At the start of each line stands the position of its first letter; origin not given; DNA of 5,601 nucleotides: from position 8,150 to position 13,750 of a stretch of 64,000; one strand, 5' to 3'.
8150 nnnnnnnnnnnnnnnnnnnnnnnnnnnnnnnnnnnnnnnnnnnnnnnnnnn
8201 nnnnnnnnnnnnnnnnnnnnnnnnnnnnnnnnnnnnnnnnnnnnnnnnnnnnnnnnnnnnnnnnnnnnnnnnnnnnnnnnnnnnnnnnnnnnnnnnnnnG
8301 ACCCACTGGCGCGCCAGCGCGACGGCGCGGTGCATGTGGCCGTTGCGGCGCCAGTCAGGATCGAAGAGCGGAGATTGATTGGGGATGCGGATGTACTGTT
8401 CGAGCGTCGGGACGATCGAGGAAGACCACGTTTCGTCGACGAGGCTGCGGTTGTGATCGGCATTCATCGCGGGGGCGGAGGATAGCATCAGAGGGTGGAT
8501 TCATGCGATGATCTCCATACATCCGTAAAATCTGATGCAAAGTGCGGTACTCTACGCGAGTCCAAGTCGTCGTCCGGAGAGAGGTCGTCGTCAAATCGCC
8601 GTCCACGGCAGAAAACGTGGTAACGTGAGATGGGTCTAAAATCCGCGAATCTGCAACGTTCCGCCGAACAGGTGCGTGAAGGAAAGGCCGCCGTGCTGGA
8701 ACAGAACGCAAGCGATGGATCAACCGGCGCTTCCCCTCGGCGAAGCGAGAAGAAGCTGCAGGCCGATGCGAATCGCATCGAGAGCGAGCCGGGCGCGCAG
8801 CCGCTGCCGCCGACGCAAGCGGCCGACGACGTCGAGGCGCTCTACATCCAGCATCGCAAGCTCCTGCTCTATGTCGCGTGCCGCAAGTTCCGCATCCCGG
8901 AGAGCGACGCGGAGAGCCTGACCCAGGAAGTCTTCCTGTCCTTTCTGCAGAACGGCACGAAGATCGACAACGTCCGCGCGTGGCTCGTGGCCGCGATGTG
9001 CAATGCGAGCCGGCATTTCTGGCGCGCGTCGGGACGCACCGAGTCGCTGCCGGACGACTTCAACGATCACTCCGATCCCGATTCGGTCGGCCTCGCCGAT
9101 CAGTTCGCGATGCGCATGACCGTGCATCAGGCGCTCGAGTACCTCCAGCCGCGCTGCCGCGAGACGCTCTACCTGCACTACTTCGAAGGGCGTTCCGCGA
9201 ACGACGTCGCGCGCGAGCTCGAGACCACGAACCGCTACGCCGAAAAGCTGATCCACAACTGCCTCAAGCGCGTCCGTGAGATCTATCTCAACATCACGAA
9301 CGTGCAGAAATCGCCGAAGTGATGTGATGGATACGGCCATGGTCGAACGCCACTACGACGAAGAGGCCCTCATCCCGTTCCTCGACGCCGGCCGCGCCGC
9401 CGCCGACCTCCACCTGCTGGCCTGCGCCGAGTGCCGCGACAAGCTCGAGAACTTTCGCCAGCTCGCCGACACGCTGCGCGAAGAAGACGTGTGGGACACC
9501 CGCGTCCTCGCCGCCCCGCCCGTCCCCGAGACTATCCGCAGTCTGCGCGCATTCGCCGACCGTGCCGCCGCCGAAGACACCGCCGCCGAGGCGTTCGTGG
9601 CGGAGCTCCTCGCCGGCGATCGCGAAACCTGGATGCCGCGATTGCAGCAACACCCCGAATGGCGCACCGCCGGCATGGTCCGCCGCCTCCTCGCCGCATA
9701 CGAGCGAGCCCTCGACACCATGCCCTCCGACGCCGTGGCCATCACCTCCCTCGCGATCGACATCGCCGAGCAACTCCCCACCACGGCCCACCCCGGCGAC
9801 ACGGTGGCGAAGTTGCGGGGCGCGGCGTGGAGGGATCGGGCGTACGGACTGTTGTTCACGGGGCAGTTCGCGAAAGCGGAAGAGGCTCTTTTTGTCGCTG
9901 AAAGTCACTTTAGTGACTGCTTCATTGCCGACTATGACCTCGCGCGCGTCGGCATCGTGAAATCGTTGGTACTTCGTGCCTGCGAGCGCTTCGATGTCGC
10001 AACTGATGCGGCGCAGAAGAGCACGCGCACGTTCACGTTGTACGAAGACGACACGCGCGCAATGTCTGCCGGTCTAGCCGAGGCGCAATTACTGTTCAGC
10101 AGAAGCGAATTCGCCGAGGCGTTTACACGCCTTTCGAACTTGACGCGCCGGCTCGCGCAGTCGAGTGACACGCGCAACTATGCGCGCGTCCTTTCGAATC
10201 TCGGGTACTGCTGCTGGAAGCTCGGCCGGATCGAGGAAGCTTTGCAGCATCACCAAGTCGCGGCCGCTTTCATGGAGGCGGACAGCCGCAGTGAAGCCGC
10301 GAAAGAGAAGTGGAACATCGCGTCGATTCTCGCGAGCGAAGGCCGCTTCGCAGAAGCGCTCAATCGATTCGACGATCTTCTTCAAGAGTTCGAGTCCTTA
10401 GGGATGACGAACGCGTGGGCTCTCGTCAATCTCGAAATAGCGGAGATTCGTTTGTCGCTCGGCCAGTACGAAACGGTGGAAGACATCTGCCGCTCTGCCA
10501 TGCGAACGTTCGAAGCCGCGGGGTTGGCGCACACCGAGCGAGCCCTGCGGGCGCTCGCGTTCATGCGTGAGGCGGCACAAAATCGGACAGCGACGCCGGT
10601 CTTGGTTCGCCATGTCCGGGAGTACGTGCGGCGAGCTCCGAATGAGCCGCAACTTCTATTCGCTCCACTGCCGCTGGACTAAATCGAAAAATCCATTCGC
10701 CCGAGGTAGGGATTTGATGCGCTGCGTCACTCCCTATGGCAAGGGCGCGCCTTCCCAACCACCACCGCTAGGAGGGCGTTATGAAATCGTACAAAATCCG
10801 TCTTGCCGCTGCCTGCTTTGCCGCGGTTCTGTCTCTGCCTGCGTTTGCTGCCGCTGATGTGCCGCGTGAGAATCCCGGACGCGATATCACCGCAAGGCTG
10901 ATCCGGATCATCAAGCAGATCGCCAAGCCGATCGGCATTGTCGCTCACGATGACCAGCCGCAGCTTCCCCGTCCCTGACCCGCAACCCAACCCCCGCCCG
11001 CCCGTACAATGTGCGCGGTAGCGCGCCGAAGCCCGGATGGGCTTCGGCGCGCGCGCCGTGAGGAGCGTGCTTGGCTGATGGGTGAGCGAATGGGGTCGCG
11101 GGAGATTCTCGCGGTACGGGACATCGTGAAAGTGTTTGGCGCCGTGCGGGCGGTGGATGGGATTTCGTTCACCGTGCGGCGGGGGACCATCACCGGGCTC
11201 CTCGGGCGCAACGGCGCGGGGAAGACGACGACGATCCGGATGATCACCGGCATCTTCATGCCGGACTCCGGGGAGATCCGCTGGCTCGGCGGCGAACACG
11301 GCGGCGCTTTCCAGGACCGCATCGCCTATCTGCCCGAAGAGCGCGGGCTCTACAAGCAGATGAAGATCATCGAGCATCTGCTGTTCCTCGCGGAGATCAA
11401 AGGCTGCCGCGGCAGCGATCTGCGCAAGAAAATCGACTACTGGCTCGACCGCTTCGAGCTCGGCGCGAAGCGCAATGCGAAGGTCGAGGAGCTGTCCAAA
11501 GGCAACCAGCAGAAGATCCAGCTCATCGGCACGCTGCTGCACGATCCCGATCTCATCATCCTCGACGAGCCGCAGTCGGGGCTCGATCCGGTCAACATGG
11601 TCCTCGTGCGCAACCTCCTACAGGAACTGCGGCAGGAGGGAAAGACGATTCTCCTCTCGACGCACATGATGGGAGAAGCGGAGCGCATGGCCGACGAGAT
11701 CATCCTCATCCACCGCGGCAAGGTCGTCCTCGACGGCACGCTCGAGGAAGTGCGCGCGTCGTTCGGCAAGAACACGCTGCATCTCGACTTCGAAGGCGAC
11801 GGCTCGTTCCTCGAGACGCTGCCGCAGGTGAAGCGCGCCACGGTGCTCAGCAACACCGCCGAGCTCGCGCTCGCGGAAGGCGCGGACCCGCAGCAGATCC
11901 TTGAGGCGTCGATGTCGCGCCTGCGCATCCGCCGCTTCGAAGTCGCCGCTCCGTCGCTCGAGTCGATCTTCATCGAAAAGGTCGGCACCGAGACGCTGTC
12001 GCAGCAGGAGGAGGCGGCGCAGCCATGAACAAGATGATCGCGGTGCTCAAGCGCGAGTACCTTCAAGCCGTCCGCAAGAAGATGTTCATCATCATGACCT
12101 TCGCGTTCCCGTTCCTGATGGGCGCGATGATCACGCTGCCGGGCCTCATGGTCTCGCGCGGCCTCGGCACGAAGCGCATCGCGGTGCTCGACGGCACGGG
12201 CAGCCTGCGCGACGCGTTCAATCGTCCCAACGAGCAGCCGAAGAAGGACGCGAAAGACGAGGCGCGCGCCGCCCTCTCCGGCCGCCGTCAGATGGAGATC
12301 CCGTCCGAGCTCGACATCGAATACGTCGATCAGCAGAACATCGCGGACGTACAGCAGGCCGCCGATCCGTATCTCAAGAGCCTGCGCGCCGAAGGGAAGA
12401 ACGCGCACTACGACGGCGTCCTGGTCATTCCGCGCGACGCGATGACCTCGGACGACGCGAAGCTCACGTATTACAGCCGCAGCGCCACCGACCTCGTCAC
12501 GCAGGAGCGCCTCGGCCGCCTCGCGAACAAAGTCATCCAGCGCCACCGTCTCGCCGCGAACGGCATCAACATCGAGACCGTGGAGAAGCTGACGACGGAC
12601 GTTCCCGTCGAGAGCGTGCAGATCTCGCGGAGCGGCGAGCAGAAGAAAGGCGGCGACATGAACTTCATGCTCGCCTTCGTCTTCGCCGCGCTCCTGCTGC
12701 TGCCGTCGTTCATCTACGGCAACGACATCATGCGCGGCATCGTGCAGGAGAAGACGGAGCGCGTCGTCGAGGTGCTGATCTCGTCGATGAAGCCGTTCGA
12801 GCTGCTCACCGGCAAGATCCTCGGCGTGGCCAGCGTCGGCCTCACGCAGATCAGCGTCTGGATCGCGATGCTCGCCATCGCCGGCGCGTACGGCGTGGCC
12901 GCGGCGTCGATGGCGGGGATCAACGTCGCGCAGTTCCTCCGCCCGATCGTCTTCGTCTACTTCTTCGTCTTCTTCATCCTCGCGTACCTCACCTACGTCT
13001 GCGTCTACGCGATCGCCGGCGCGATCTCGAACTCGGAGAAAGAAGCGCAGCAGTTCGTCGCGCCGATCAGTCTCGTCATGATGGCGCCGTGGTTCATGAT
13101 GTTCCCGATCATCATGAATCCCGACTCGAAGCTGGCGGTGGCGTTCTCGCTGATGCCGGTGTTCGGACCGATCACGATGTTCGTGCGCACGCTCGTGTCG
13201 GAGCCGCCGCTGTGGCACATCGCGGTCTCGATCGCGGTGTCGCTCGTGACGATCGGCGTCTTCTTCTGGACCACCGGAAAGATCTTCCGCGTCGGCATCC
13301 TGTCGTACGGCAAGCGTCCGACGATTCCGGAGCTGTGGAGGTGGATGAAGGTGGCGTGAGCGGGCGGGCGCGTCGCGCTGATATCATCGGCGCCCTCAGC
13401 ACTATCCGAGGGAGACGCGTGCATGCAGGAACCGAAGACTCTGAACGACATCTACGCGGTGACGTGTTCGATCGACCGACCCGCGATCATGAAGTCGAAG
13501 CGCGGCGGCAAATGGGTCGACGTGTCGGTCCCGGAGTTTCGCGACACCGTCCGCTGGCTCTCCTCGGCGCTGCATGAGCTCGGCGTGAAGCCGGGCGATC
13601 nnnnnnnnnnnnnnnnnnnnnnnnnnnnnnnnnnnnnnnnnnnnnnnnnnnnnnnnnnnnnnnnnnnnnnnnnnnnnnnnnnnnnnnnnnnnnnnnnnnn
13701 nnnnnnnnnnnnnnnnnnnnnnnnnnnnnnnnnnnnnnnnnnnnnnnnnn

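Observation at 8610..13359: ECF sigma/anti-sigma pair, a tiny signal-peptide peptide, a GC hairpin and an ABC-2 exporter: candidate undescribed peptide production/export module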

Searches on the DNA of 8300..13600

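Call 20: search_rna_families(source=window, start=8300, end=13600, threshold=evalue, max_evalue=10)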
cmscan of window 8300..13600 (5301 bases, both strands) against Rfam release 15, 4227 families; matches with E-value up to 10: 3.
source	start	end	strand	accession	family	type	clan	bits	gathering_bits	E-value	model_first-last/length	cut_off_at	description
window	12512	12577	-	RF01516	v-snoRNA-1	Gene; snRNA; snoRNA; CD-box;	-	19.7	75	1.5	1-65/65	no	Human herpesvirus 1 small nucleolar RNA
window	11485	11564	-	RF00157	SNORD39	Gene; snRNA; snoRNA; CD-box;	CL00057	17.3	35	5.3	1-80/80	no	Small nucleolar RNA SNORD55/SNORD39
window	11634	11821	+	RF02872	SrbA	Gene; sRNA;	-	13.1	69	4.6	1-235/235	no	sRNA regulator of biofilms A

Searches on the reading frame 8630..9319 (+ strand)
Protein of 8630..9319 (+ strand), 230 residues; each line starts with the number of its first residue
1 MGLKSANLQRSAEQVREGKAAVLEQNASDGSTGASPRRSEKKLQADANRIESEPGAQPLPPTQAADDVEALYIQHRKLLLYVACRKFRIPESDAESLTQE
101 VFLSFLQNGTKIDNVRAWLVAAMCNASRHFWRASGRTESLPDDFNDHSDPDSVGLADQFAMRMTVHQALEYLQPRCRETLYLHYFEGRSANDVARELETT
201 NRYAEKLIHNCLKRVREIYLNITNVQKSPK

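Call 5: search_protein_families(library=pfam, proteins=[window:8630-9319:+], max_evalue=0.01)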
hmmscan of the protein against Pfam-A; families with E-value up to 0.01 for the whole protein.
window:8630-9319:+ (230 aa): 3 families
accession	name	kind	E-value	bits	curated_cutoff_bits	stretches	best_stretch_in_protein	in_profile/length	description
PF08281.18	Sigma70_r4_2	-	2.6e-06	27.4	25.7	1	163-213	2-52/54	Sigma-70, region 4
PF04542.20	Sigma70_r2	-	3.2e-06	27.3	24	1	71-136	1-70/71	Sigma-70 region 2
PF04545.22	Sigma70_r4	-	7.3e-05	22.6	24.1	1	168-217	1-50/50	Sigma-70, region 4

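Call 6: search_protein_families(library=ncbifam, proteins=[window:8630-9319:+], max_evalue=0.01)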
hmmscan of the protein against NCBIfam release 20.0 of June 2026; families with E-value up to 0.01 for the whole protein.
window:8630-9319:+ (230 aa): 50 families (the best 25 are shown)
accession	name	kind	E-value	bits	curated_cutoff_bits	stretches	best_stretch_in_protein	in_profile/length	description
TIGR02937.1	sigma70-ECF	superfamily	1.5e-14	54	42.9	1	68-217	3-163/165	sigma-70 family RNA polymerase sigma factor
TIGR02983.1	SigE-fam_strep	subfamily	2.2e-14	53.7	141.55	1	63-199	3-138/162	SigE family RNA polymerase sigma factor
TIGR02985.1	Sig70_bacteroi1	subfamily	5.4e-13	49.5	126.4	1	69-217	4-160/162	RNA polymerase sigma-70 factor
NF007227.0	PRK09645.1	subfamily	4.3e-11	43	202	1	63-201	10-152/177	sigma-70 family RNA polymerase sigma factor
NF009172.0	PRK12519.1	subfamily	8.7e-10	38.5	222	1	69-200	32-170/194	RNA polymerase sigma factor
NF004113.0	PRK05602.1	equivalog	2.2e-09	37.3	208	1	38-216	15-198/211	RNA polymerase sigma factor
NF058625.1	sigma_PG0214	equivalog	1.1e-08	35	130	1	75-224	13-166/170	GFO_1088 family ECF-type sigma factor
TIGR02989.1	Sig-70_gvs1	subfamily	1.7e-07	31.3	124.55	1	76-216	12-155/158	RNA polymerase sigma-70 factor, Rhodopirellula/Verrucomicrobium family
NF040705.1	sigma_mbnA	exception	1.9e-07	31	350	1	69-213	3-152/272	methanobactin precursor domain-containing sigma factor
TIGR02984.1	Sig-70_plancto1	subfamily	1e-06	28.5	183.75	1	163-218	132-187/189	RNA polymerase sigma-70 factor, Planctomycetaceae-specific subfamily 1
NF009179.0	PRK12527.1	equivalog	1.1e-06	28.8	162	1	91-216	19-150/159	RNA polymerase sigma factor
NF007214.0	PRK09636.1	subfamily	1.8e-06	27.3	271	1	66-217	4-161/293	RNA polymerase sigma factor SigJ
NF007225.0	PRK09643.1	equivalog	2e-06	27.6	190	1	69-199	30-162/204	RNA polymerase sigma factor SigM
NF009189.0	PRK12537.1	equivalog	2.5e-06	27.1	261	1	68-217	25-179/182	RNA polymerase sigma factor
TIGR02957.1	SigX4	subfamily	3.6e-06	26.4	323.25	1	72-216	3-153/281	RNA polymerase sigma-70 factor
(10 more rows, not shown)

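Call 83: search_protein_families(library=padloc, proteins=[window:8630-9319:+], max_evalue=0.001)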
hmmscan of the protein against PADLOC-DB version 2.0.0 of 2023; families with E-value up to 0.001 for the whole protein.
window:8630-9319:+ (230 aa): 0 families
